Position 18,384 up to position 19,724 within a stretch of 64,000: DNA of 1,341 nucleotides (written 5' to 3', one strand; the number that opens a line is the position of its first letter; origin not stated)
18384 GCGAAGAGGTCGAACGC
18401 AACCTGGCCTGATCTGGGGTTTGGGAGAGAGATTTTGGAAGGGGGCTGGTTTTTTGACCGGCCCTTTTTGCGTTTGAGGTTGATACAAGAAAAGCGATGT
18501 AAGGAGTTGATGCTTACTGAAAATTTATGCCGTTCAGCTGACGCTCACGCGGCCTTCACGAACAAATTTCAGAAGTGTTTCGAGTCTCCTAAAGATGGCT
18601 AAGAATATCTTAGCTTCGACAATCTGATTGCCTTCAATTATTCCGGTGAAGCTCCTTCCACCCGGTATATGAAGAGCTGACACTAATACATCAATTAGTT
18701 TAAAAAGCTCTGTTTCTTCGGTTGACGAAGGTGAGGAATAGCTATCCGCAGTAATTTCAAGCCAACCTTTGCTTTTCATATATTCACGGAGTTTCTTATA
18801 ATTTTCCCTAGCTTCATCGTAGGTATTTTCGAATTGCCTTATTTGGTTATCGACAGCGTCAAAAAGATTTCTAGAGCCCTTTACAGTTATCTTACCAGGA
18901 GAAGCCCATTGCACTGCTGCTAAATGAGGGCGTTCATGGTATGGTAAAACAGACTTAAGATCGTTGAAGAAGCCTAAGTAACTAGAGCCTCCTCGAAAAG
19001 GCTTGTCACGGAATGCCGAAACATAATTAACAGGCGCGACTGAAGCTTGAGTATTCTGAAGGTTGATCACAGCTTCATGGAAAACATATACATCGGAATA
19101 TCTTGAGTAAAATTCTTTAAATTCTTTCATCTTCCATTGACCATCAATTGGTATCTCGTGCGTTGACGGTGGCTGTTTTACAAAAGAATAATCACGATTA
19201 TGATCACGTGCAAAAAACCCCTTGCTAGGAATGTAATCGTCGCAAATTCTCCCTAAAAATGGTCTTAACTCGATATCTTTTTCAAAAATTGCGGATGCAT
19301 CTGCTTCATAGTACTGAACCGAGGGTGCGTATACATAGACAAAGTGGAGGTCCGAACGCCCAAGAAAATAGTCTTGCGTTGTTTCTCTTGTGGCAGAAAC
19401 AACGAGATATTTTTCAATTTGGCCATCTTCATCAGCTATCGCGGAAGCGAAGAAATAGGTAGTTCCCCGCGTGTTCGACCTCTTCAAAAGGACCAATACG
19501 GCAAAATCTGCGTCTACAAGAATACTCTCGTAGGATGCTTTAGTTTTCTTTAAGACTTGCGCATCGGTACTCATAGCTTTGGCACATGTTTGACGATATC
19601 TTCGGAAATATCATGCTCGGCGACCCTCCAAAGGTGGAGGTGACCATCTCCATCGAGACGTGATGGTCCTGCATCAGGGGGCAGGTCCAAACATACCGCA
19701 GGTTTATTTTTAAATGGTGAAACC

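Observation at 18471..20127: Orphan low-GC two-gene cassette inserted at the convergent infB/mutT junction: candidate undescribed accessory (defence/toxin-like) module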

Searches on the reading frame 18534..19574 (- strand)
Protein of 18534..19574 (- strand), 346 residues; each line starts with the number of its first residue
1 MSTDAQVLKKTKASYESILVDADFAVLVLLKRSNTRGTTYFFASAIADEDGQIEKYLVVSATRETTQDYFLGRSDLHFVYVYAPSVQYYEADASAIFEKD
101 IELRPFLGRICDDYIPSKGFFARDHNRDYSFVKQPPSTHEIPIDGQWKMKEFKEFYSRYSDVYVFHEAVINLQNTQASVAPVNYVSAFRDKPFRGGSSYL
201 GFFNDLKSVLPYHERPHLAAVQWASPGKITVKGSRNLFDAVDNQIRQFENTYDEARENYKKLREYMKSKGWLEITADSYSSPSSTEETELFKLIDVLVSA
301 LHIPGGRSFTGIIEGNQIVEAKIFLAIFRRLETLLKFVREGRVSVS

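Call 5: search_protein_families(library=pfam, proteins=[window:18534-19574:-], max_evalue=1)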
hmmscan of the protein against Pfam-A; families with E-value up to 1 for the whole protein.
window:18534-19574:- (346 aa): 1 family
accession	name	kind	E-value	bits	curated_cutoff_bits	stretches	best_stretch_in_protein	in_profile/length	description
PF12923.12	RRP7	-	0.097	13.2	23.3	1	236-282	9-55/120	Ribosomal RNA-processing protein 7 (RRP7) C-terminal domain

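Call 6: search_protein_families(library=padloc, proteins=[window:18534-19574:-], max_evalue=1)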
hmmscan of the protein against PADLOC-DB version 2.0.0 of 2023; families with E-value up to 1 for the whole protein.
window:18534-19574:- (346 aa): 3 families
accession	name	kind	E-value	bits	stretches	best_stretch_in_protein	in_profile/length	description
PDLC04024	PD-T4-10_B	-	7e-34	115.8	1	11-345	15-346/353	-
PDLC04026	PD-T4-10_B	-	2.5e-16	58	1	113-343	124-356/367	-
PDLC04025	PD-T4-10_B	-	4e-16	57.4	1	142-345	31-234/244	-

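Call 7: search_protein_families(library=ncbifam, proteins=[window:18534-19574:-], max_evalue=1)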
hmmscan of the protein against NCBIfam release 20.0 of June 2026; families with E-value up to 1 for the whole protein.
window:18534-19574:- (346 aa): 1 family
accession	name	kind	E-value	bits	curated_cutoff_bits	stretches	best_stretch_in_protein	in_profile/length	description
NF041506.1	VapD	equivalog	0.00058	20.2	100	1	243-299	8-64/91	VapD family protein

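Call 8: search_protein_families(library=phrogs, proteins=[window:18534-19574:-], max_evalue=1)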
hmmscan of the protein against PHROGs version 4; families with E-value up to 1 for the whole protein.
window:18534-19574:- (346 aa): 0 families

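Call 11: find_homologous_proteins(query=window:18534-19574:-, max_evalue=0.001)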
Query window:18534-19574:- (346 aa): 20 proteins with E <= 0.001 among 2309 candidates.
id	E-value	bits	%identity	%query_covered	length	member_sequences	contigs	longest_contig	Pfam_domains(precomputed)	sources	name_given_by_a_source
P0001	1.5e-228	776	100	100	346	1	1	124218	-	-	-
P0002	3.2e-156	538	68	100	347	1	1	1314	-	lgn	-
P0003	8.0e-156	537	66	100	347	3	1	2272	-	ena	-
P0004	3.5e-153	528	66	100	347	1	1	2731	-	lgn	-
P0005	2.0e-149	516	64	100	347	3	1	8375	-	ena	-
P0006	6.1e-149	514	64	100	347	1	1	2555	-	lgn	-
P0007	1.3e-148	513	64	100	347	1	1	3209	-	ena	-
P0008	4.2e-146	505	64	100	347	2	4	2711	-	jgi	jgi:hypothetical protein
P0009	3.0e-142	492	62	99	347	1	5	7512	-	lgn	-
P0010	2.5e-138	479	61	100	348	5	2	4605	-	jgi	jgi:hypothetical protein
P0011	6.0e-136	471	59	100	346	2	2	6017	-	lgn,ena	-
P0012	1.6e-135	470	59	100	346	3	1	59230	-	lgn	-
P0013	1.4e-134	467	60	100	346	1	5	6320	-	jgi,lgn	jgi:hypothetical protein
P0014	3.0e-134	466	58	100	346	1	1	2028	-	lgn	-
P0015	1.2e-133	464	58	100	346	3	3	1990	-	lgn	-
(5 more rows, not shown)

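Call 13: find_encoding_contigs(protein=P0012, flank=6000, max_places=3)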
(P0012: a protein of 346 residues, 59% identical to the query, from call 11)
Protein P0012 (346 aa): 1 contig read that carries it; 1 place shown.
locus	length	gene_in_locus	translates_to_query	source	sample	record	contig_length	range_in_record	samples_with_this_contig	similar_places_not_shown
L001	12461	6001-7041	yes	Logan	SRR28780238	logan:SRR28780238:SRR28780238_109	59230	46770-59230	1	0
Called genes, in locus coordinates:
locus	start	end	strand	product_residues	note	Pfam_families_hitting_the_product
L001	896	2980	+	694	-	PF01935:DUF87 (weak)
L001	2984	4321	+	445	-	-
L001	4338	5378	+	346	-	PF02086:MethyltransfD12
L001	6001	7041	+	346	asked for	-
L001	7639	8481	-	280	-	PF14280:DUF4365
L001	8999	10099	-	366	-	PF00004:AAA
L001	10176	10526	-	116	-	PF05717:TnpB_IS66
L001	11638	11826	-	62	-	-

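Call 14: find_encoding_contigs(protein=P0005, flank=6000, max_places=3)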
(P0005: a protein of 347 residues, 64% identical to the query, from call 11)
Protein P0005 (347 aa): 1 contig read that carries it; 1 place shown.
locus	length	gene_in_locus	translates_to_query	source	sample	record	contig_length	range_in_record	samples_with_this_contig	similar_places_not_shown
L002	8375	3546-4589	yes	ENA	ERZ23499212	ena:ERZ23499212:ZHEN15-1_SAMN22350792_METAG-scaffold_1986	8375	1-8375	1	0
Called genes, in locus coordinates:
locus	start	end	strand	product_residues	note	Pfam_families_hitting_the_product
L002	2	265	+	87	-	?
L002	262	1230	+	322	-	-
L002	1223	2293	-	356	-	-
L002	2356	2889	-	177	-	PF00239:Resolvase, PF02796:HTH_7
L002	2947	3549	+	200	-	-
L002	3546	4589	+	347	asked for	-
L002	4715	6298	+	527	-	PF12161:HsdM_N, PF02384:N6_Mtase, PF05175:MTS (weak)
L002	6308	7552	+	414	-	PF01420:Methylase_S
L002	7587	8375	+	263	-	?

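Call 17: search_protein_families(library=padloc, proteins=[L002:2947-3549:+, L002:3546-4589:+], max_evalue=10)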
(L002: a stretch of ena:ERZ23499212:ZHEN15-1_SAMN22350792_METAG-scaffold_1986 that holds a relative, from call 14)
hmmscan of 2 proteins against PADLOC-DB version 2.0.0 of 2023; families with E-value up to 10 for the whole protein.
L002:2947-3549:+ (200 aa): 0 families

L002:3546-4589:+ (347 aa): 3 families
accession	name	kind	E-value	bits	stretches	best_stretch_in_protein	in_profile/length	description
PDLC04024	PD-T4-10_B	-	6.5e-28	96.2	1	47-346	47-347/353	-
PDLC04026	PD-T4-10_B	-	8.1e-13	46.4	1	108-343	120-356/367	-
PDLC04025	PD-T4-10_B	-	2.8e-11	41.5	1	154-346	43-235/244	-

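Call 18: search_protein_families(library=pfam, proteins=[L002:2947-3549:+], max_evalue=10)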
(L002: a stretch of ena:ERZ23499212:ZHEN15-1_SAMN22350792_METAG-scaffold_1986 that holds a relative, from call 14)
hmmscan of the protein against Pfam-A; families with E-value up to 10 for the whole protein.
L002:2947-3549:+ (200 aa): 0 families

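Call 22: find_homologous_proteins(query=A1, max_evalue=0.001)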
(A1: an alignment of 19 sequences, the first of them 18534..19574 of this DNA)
Query A1 (19 sequences) (346 aa, profile of the alignment): 58 proteins with E <= 0.001 among 5860 candidates.
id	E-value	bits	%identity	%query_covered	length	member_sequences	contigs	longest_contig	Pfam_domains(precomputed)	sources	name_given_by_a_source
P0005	4.4e-177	607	64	100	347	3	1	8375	-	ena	-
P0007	1.5e-176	605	64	100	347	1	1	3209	-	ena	-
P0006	2.0e-176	604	64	100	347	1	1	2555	-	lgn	-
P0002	3.4e-174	597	68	100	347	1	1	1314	-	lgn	-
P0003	3.7e-174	597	66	100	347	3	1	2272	-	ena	-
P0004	9.4e-172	589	66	100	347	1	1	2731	-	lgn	-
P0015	1.9e-170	585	58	100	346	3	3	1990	-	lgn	-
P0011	2.8e-170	584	59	100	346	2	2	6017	-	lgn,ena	-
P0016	4.0e-170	584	58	100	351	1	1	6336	-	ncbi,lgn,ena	-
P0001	4.6e-170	584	100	100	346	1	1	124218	-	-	-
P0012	1.0e-169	582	59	100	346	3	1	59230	-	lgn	-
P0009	1.9e-168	578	62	99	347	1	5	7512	-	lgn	-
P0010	2.9e-168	578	61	100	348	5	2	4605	-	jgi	jgi:hypothetical protein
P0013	1.6e-167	575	60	100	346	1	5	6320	-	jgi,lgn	jgi:hypothetical protein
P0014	2.1e-167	575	58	100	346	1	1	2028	-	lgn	-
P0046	1.8e-108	381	32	99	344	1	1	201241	-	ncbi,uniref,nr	ncbi:hypothetical protein KZZ08_12415 [Roseovarius mucosus]|uniref:hypothetical protein n=1 Tax=Rose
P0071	2.7e-55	206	30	97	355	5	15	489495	-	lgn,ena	-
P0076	7.8e-51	191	32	80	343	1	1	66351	-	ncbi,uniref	ncbi:hypothetical protein [Sphingomonas sp. 1185]|uniref:hypothetical protein n=1 Tax=Sphingomonas s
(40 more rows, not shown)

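Call 26: search_solved_structures(query=A3, max_evalue=10, show_alignments=2)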
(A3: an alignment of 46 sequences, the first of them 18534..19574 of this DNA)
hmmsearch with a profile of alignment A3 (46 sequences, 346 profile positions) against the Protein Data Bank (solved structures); distinct sequences matched with E-value up to 10: 2.
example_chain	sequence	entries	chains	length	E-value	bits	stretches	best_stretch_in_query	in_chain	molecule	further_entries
4i1q_A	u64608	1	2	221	0.8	12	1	240-282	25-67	Bridging integrator 2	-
6xv8_A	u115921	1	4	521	3.9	9.7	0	268-321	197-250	Outer membrane protein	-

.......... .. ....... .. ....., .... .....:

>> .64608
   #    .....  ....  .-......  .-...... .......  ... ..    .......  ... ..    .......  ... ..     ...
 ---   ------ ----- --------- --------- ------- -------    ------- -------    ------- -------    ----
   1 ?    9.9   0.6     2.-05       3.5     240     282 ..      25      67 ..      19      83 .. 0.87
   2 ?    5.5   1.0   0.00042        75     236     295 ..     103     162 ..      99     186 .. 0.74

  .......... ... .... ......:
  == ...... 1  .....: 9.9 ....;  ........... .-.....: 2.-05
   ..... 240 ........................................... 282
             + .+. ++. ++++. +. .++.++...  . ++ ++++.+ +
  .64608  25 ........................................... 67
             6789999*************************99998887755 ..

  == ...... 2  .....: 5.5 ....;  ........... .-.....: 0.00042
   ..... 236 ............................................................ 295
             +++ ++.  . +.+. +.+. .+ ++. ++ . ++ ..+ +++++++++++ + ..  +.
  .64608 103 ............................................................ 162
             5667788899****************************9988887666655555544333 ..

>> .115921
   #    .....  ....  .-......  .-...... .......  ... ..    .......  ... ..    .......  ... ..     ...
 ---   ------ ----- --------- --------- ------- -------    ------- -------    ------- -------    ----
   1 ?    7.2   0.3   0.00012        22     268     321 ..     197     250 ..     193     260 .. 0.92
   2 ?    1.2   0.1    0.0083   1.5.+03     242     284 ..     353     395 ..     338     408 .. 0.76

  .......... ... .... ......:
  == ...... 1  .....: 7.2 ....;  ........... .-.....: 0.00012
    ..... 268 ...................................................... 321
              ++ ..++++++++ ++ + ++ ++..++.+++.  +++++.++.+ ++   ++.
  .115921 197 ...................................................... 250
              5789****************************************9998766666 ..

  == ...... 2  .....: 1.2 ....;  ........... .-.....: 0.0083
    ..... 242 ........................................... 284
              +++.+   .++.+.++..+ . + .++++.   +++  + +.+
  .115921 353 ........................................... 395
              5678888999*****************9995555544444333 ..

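Call 28: find_encoding_contigs(protein=P0046, flank=5000, max_places=2)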
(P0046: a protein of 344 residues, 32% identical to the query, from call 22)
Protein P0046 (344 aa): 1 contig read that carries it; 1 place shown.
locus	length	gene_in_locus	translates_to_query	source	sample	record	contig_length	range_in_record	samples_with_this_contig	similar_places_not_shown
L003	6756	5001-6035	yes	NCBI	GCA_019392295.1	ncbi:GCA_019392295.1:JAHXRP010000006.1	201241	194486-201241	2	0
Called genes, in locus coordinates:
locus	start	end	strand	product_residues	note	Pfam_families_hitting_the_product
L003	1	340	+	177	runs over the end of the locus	PF03734:YkuD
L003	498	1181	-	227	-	PF08887:GAD-like, PF08906:T6SS_Tdi1_C (weak)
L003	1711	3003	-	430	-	PF04542:Sigma70_r2 (faint), PF20239:DUF6596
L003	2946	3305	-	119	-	PF03795:YCII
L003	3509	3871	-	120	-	PF03795:YCII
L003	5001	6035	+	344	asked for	-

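Call 29: find_encoding_contigs(protein=P0071, flank=5000, max_places=3)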
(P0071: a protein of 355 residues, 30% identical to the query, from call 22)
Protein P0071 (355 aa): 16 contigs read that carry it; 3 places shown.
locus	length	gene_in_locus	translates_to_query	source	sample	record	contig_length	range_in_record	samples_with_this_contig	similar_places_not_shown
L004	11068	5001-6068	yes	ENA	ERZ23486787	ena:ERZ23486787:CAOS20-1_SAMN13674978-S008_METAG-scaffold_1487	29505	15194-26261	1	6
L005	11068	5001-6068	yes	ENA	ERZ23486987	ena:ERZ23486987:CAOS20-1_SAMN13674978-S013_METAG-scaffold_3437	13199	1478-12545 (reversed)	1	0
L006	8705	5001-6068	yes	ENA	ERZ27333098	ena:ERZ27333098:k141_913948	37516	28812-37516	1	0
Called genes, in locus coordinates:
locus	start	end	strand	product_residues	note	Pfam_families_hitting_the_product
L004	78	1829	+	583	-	PF05960:DUF885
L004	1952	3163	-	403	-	PF03237:Terminase_6N, PF17289:Terminase_6C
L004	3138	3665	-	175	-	-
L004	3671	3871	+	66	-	-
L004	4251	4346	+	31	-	-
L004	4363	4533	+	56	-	-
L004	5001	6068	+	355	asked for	-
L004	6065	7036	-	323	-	PF12760:Zn_ribbon_IS1595, PF12762:DDE_Tnp_IS1595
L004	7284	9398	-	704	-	PF00144:Beta-lactamase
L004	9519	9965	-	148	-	PF03692:CxxCxxCC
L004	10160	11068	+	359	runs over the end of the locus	PF07568:HisKA_2, PF13581:HATPase_c_2, PF02518:HATPase_c (weak)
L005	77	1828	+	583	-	PF05960:DUF885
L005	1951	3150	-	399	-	PF03237:Terminase_6N, PF17289:Terminase_6C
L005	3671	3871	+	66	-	-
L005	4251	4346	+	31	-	-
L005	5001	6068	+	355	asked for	-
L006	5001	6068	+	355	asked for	-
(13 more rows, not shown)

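Call 30: find_encoding_contigs(protein=P0076, flank=5000, max_places=2)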
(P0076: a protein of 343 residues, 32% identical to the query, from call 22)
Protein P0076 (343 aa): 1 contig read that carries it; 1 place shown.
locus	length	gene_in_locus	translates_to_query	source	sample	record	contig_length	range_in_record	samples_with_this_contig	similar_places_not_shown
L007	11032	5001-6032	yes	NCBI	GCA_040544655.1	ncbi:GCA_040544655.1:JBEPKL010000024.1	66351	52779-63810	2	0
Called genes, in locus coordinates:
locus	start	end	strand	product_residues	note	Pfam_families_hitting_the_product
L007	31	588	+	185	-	PF00111:Fer2, PF01799:Fer2_2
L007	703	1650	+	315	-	PF11776:RcnB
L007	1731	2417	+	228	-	PF13640:2OG-FeII_Oxy_3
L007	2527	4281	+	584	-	PF01368:DHH, PF02272:DHHA1, PF17768:RecJ_OB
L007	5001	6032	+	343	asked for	-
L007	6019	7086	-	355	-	PF00589:Phage_integrase (weak)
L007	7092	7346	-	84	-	-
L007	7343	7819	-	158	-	-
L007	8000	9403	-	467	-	-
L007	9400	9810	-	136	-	PF00005:ABC_tran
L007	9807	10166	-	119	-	PF00005:ABC_tran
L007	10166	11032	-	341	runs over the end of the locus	PF01032:FecCD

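Call 34: predict_structure(alignment_id=A3)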
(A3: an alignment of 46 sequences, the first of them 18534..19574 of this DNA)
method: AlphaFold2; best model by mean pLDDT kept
length: 346 residues; sequences in the alignment: 46
mean_pLDDT: 88.0   pTM: 0.73
mean pLDDT of the five models: 88.0, 87.9, 87.8, 85.6, 85.3
residues with pLDDT >= 90: 200; 70-90: 123; 50-70: 17; < 50: 6
segments of 3 or more residues with pLDDT < 50: 1-6
pLDDT, mean of each block of 10 residues (from residue 1): 52 95 92 89 91 92 92 93 90 94 91 90 89 82 89 94 93 82 82 60 86 83 87 92 96 98 94 70 93 97 89 88 94 96 84
secondary structure, 60 per line:
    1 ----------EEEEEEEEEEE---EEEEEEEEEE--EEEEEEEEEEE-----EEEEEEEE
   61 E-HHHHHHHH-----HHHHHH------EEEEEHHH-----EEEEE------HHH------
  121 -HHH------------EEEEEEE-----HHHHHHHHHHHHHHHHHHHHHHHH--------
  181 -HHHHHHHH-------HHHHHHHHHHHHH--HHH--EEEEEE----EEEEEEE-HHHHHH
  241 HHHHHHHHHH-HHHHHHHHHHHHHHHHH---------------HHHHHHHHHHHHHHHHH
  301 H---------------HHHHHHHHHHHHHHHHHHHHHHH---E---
elements in order: E11-21 E25-34 E37-47 E53-61 H63-70 H76-81 E88-92 E101-105 E137-143 H149-172 H182-189 H197-209 E217-222 E227-233 H235-250 H252-268 H284-301 H317-339

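Call 38: fold_search(model_id=the predicted structure, library=pdb)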
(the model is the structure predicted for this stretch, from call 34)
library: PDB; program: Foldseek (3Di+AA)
matches with E <= 10: 265; with E <= 0.001: 0
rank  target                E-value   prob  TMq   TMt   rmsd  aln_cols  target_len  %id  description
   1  6xt9_I                7.5e-02  0.10  0.15  0.08  21.6       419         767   11  Subunits BBS 1,4,8,9,18 of the human BBSome complex (released 2020-01-29)
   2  6xtd_B                2.5e-01  0.18  0.12  0.21  12.2       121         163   12  Rhs1-CT in complex with cognate immunity protein RhsI1 (released 2021-07-28)
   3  7r5k_R0               3.3e-01  0.07  0.17  0.06  23.8       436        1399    7  Human nuclear pore complex (constricted) (released 2022-06-22)
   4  8xcc_A                3.9e-01  0.05  0.12  0.08  25.0       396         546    8  Cryo-EM structure of Cas12o1 (E100K), crRNA and target DNA complex (released 2024-12-11)
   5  8agg                  4.1e-01  0.02  0.09  0.07  32.3       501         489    9  Structure of the Legionella phosphocholine hydrolase Lem3 (released 2023-04-12)
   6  8anp_B                5.3e-01  0.02  0.10  0.08  20.7       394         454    7  Legionella effector Lem3 mutant D190A in complex with Mg2+ (released 2023-04-12)
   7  7wb4_e                5.6e-01  0.03  0.12  0.04  27.3       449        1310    7  Cryo-EM structure of the NR subunit from X. laevis NPC (released 2022-03-02)
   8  4v3p_Lj               6.9e-01  0.05  0.08  0.18  15.1       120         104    7  The molecular structure of the left-handed supra-molecular helix of eukaryotic polyribosomes (released 2015-04-22)
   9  8xca_A                8.1e-01  0.03  0.13  0.08  26.5       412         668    7  Cryo-EM structure of Cas12o1, crRNA and target DNA complex (released 2024-12-11)
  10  4e9k                  8.5e-01  0.07  0.09  0.12  12.1       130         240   12  Crystal structure of a DUF4465 family protein (BACOVA_04221) from Bacteroides ovatus ATCC 8483 at 2.31 A resolution (released 2012-05-16)
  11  8cht_A                9.0e-01  0.20  0.13  0.27   9.8        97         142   10  Crystal structure of human PURA (fragment Glu57-Glu212, PUR repeat I and II) (released 2024-02-21)
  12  4nwq_A                9.5e-01  0.09  0.12  0.21  17.4       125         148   11  Computationally Designed Two-Component Self-Assembling Tetrahedral Cage, T33-21, Crystallized in Space Group F4132 (released 2014-05-28)
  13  4nwp_D                9.5e-01  0.08  0.12  0.20  17.1       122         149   15  Computationally Designed Two-Component Self-Assembling Tetrahedral Cage, T33-21, Crystallized in Space Group R32 (released 2014-05-28)
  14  8cht_B                1.3e+00  0.16  0.13  0.28  10.4        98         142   13  Crystal structure of human PURA (fragment Glu57-Glu212, PUR repeat I and II) (released 2024-02-21)
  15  8anp_D                1.3e+00  0.02  0.12  0.11  26.2       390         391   11  Legionella effector Lem3 mutant D190A in complex with Mg2+ (released 2023-04-12)
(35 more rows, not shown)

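Call 41: search_dna_similar(query=window:18534-19574:-, collection=plasmids, mode=protein, max_evalue=0.001, max_rows=30)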
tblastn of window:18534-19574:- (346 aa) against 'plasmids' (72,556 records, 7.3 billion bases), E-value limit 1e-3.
No match.

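Call 42: search_dna_similar(query=window:18534-19574:-, collection=phages, mode=protein, max_evalue=0.001, max_rows=30)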
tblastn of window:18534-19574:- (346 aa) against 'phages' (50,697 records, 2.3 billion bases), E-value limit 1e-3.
No match.

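Call 49: find_related_loci(query=A1, collection=genome_contigs, flank=6000)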
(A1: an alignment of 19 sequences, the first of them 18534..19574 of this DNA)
Query A1 (346 aa) in genome_contigs; peptide patterns used: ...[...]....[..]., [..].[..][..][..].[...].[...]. (x = any residue, [..] = any of these).
39 stretches matched a pattern; 8 encode a relative of the query (tblastn E <= 1e-3); 8 distinct loci.
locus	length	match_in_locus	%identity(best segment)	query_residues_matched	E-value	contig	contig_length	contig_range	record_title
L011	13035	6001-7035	60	1-345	4e-145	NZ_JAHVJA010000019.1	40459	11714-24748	Leisingera daeponensis strain DP1N14-2 DP1N14-2_ctg019, whole genome shotgun sequence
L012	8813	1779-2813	60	1-345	4e-145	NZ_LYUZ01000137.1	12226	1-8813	Leisingera sp. JC1 scaffold70.1, whole genome shotgun sequence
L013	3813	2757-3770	33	6-344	1e-61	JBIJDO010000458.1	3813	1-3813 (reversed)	MAG: Tabrizicola sp. isolate ME2006-08-22D15_3300044611_group2_bin258 Rohwer_bin1969_scaffold_38788_c2, whole genome sho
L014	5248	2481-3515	32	1-346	1e-56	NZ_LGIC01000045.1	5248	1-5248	Cypionkella psychrotolerans strain PAMC 27389 ctg7180000022420, whole genome shotgun sequence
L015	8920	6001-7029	34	1-344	1e-55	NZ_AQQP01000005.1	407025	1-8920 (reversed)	Phaeobacter sp. 22II1-1F12B contig5, whole genome shotgun sequence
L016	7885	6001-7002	32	8-344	1e-51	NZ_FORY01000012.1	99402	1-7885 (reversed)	Celeribacter halophilus strain CGMCC 1.8891, whole genome shotgun sequence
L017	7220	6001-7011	31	5-344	4e-50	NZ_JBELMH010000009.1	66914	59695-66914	MAG: Citreimonas sp. isolate REMEI172_ass_metaspades_bin.9 NODE_237_length_66914_cov_23.925395, whole genome shotgun seq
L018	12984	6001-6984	32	14-344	5e-48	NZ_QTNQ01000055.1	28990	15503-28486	Vannielia litorea strain EBW16 NODE_55_length_28990_cov_24.7683, whole genome shotgun sequence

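Call 53: search_protein_families(library=padloc, proteins=[L013:2370-3782:+, L003:4561-5004:+, L004:4628-4996:+, L007:4579-4998:+, L016:5583-5999:+, L018:5550-5966:+], max_evalue=1)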
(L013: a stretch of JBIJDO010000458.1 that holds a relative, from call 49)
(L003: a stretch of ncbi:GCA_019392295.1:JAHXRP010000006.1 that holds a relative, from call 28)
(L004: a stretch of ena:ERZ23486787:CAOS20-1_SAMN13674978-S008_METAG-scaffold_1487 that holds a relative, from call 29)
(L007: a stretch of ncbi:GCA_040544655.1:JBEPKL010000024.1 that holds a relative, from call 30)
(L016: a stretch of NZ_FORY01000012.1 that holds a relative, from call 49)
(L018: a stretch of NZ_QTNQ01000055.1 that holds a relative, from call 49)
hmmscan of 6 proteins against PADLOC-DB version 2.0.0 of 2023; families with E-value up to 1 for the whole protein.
L013:2370-3782:+ (470 aa): 3 families
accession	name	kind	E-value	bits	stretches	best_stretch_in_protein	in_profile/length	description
PDLC04024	PD-T4-10_B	-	2.2e-27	94.4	1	172-467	48-345/353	-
PDLC04026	PD-T4-10_B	-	2.3e-15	54.8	1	172-469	47-359/367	-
PDLC04025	PD-T4-10_B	-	1.6e-12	45.6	1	266-467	30-233/244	-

L003:4561-5004:+ (147 aa): 1 family
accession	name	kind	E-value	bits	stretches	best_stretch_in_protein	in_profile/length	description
PDLC04023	PD-T4-10_A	-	0.00015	19.5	1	21-135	9-135/148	-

L004:4628-4996:+ (122 aa): 0 families

L007:4579-4998:+ (139 aa): 0 families

L016:5583-5999:+ (138 aa): 0 families

L018:5550-5966:+ (138 aa): 0 families
